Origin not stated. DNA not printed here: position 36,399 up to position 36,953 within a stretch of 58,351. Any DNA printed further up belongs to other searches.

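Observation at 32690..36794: Cys-framed dockerin variant (CKPCPDG ... D-x-D-C-D-G ... D-x-[DN]-C-D-G) shared by three operon proteins and paired with Cys-stapled cohesin-like modules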

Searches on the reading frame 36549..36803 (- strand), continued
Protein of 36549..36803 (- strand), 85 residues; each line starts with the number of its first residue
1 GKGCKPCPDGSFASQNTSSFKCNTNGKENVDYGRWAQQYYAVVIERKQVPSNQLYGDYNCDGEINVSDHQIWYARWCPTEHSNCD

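Call 54: find_encoding_contigs(protein=P0023, flank=5000, max_places=1)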
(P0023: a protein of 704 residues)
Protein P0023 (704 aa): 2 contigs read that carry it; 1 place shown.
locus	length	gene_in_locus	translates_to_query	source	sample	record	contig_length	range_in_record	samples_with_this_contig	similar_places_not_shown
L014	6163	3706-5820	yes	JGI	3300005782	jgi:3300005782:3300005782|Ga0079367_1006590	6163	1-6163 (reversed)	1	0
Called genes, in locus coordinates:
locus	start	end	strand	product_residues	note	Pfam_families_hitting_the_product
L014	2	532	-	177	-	?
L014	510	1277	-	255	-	PF03808:Glyco_tran_WecG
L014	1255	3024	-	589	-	PF04932:Wzy_C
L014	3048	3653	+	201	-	PF02397:Bac_transf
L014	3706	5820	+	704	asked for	-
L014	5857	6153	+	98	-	-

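Call 55: find_encoding_contigs(protein=P0032, flank=5000, max_places=1)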
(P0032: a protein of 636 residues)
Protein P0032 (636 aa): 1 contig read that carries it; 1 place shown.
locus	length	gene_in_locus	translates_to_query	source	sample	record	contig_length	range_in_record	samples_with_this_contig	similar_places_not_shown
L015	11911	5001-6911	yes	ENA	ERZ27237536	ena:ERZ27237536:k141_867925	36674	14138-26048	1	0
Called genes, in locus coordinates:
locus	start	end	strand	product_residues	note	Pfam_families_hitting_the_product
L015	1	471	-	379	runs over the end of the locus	PF13439:Glyco_transf_4, PF00534:Glycos_transf_1, PF13692:Glyco_trans_1_4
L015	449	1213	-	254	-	PF03808:Glyco_tran_WecG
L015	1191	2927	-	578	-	PF04932:Wzy_C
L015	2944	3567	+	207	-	PF02397:Bac_transf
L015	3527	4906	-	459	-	PF01229:Glyco_hydro_39, PF11790:Glyco_hydro_cc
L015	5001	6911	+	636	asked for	-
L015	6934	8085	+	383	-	PF00963:Cohesin, PF00404:Dockerin_1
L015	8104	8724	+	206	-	-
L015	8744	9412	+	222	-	PF00963:Cohesin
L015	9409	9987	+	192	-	PF16656:Pur_ac_phosph_N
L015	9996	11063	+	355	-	PF00348:polyprenyl_synt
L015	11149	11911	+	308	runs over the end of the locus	-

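Call 56: find_encoding_contigs(protein=P0013, flank=5000, max_places=1)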
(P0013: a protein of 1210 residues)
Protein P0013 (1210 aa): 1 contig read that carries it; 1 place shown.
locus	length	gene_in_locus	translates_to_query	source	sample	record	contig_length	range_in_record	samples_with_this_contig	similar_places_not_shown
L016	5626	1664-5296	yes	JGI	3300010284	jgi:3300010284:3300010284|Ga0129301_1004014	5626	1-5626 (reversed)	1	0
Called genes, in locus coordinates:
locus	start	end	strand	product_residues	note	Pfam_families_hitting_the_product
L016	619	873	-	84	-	-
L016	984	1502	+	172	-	-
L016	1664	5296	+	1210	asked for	PF03415:Peptidase_C11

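Call 70: find_encoding_contigs(protein=P0031, flank=3000, max_places=1)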
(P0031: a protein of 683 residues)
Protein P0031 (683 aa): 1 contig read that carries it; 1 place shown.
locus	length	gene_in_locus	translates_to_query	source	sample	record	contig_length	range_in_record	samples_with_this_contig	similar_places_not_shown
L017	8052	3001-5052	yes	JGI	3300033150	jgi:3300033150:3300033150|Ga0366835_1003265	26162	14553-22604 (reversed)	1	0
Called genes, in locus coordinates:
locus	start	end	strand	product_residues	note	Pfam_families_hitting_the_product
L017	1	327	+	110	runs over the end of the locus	PF05635:23S_rRNA_IVP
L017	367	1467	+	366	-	PF02163:Peptidase_M50, PF17820:PDZ_6 (weak)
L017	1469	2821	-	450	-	PF01229:Glyco_hydro_39, PF11790:Glyco_hydro_cc (weak)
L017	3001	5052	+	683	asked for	PF13499:EF-hand_7 (faint)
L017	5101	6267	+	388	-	PF00963:Cohesin, PF00404:Dockerin_1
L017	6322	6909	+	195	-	PF00963:Cohesin (weak)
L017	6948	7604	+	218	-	PF00963:Cohesin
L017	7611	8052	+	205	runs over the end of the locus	PF16656:Pur_ac_phosph_N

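Call 71: find_encoding_contigs(protein=P0035, flank=3000, max_places=1)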
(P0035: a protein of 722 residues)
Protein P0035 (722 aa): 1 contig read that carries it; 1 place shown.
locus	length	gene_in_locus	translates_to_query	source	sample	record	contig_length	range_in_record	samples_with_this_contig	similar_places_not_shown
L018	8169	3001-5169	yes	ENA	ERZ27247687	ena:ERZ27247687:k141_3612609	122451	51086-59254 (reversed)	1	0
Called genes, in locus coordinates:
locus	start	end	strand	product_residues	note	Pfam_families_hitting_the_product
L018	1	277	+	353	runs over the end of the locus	PF02163:Peptidase_M50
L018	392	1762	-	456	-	PF01229:Glyco_hydro_39, PF11790:Glyco_hydro_cc (weak)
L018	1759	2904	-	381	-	PF13439:Glyco_transf_4, PF00534:Glycos_transf_1, PF13692:Glyco_trans_1_4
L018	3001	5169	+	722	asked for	-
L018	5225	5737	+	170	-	-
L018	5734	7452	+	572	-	-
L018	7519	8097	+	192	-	-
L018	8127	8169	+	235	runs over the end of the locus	PF00963:Cohesin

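Call 72: find_encoding_contigs(protein=P0008, flank=3000, max_places=1)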
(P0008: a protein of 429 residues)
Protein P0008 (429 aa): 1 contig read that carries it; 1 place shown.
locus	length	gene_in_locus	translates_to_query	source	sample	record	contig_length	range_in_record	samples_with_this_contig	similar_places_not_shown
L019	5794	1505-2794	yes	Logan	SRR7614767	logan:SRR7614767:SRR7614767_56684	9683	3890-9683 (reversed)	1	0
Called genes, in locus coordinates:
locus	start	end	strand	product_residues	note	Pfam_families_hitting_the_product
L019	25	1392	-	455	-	PF01229:Glyco_hydro_39, PF11790:Glyco_hydro_cc (weak)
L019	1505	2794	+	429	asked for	-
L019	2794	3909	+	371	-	PF00404:Dockerin_1 (weak)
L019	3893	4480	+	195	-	PF00963:Cohesin (weak)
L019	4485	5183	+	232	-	PF00963:Cohesin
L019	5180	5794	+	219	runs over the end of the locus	PF16656:Pur_ac_phosph_N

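Call 73: find_encoding_contigs(protein=P0007, flank=3000, max_places=1)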
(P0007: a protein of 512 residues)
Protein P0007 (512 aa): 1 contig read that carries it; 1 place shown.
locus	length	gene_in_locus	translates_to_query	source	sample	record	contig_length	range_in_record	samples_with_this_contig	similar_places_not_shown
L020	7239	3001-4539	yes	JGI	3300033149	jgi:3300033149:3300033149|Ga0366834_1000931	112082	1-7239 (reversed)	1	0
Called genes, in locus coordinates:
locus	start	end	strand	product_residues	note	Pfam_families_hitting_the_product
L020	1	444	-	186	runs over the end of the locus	PF01765:RRF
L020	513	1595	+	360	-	PF02163:Peptidase_M50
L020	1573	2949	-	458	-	PF01229:Glyco_hydro_39, PF11790:Glyco_hydro_cc (weak)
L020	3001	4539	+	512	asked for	-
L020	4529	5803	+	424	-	-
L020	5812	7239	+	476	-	?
